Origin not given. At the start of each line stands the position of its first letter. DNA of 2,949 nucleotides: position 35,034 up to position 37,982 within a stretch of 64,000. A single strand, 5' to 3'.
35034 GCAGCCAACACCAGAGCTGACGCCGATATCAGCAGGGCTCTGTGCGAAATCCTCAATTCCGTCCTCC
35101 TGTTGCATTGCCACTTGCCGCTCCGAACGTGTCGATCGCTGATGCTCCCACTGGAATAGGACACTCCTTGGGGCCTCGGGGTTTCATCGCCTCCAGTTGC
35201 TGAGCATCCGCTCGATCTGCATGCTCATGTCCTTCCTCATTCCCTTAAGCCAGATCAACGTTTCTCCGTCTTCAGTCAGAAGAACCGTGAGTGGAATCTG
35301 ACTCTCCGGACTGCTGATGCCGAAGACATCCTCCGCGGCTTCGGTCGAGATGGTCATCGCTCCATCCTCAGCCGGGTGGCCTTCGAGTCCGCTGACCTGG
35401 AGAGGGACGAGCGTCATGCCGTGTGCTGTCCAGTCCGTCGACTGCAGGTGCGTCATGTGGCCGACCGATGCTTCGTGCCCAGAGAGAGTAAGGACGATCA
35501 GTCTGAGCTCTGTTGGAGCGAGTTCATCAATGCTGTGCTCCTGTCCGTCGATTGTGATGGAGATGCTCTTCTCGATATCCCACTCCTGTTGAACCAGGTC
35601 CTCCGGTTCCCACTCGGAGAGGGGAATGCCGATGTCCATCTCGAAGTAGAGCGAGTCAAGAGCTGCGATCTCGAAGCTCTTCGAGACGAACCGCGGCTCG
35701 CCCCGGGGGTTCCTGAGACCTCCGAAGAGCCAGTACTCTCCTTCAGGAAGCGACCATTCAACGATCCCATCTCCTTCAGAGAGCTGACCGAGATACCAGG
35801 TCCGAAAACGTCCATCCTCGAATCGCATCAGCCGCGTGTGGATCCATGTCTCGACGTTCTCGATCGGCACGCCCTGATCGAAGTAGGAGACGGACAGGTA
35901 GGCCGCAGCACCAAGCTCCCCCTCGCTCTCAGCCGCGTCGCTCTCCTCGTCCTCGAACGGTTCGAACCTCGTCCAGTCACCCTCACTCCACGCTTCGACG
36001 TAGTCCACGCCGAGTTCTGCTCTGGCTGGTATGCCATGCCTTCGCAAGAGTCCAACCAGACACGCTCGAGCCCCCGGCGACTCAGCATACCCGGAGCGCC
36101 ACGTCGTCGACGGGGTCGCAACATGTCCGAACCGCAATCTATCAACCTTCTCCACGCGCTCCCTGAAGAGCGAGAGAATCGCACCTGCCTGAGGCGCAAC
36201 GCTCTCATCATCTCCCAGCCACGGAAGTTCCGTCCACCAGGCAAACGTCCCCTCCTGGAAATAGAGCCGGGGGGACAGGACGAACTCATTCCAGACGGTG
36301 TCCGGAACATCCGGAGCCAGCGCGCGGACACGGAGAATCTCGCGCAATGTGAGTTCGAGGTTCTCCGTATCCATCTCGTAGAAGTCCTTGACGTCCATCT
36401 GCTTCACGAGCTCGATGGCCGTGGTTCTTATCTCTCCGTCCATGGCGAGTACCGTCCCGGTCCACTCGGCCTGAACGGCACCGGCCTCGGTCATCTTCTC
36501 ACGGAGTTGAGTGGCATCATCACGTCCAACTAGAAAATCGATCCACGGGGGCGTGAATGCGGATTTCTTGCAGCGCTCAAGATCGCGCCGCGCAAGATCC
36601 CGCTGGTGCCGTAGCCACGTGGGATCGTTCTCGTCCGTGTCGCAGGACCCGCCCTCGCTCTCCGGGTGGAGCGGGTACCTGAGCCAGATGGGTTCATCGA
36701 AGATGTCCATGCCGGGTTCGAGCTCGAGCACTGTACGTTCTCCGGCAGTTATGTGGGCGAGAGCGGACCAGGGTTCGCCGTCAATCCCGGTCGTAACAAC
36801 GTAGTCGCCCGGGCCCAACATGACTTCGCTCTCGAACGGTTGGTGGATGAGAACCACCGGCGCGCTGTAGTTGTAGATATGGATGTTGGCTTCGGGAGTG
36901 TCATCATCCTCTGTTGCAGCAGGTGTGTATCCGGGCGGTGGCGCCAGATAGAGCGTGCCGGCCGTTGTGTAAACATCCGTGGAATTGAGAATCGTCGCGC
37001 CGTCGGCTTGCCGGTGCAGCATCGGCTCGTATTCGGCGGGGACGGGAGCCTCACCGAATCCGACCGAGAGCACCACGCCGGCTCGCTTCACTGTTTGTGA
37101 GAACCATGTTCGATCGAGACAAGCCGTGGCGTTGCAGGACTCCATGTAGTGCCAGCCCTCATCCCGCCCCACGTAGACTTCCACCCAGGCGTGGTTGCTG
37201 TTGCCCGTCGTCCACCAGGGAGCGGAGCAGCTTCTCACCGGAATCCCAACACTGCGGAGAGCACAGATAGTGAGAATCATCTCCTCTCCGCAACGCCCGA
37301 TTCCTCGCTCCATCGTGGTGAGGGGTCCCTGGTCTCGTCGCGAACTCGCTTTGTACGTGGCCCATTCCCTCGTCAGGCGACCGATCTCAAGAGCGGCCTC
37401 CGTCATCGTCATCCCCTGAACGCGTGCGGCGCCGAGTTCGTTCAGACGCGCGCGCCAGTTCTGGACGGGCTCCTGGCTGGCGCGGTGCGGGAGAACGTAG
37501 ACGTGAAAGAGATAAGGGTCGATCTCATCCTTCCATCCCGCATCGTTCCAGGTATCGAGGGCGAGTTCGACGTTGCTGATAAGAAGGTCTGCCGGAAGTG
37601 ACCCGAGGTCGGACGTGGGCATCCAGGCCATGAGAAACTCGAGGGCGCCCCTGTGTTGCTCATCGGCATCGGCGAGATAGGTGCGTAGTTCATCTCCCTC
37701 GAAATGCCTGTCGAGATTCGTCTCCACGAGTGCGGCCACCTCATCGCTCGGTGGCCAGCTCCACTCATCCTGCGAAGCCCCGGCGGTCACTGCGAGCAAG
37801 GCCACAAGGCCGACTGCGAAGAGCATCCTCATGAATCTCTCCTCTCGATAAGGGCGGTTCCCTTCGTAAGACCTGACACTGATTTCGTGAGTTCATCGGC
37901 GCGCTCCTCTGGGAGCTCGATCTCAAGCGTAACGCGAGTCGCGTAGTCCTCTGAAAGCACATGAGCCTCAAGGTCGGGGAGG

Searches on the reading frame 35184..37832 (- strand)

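Call 81: search_protein_families(library=pfam, proteins=[window:35184-37832:-], max_evalue=0.00001)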
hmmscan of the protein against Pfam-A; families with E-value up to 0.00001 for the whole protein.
window:35184-37832:- (882 aa): 1 family
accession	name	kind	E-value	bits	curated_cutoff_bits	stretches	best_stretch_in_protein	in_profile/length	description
PF01841.26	Transglut_core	-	2.4e-16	60.4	23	1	141-230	12-106/108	Transglutaminase-like superfamily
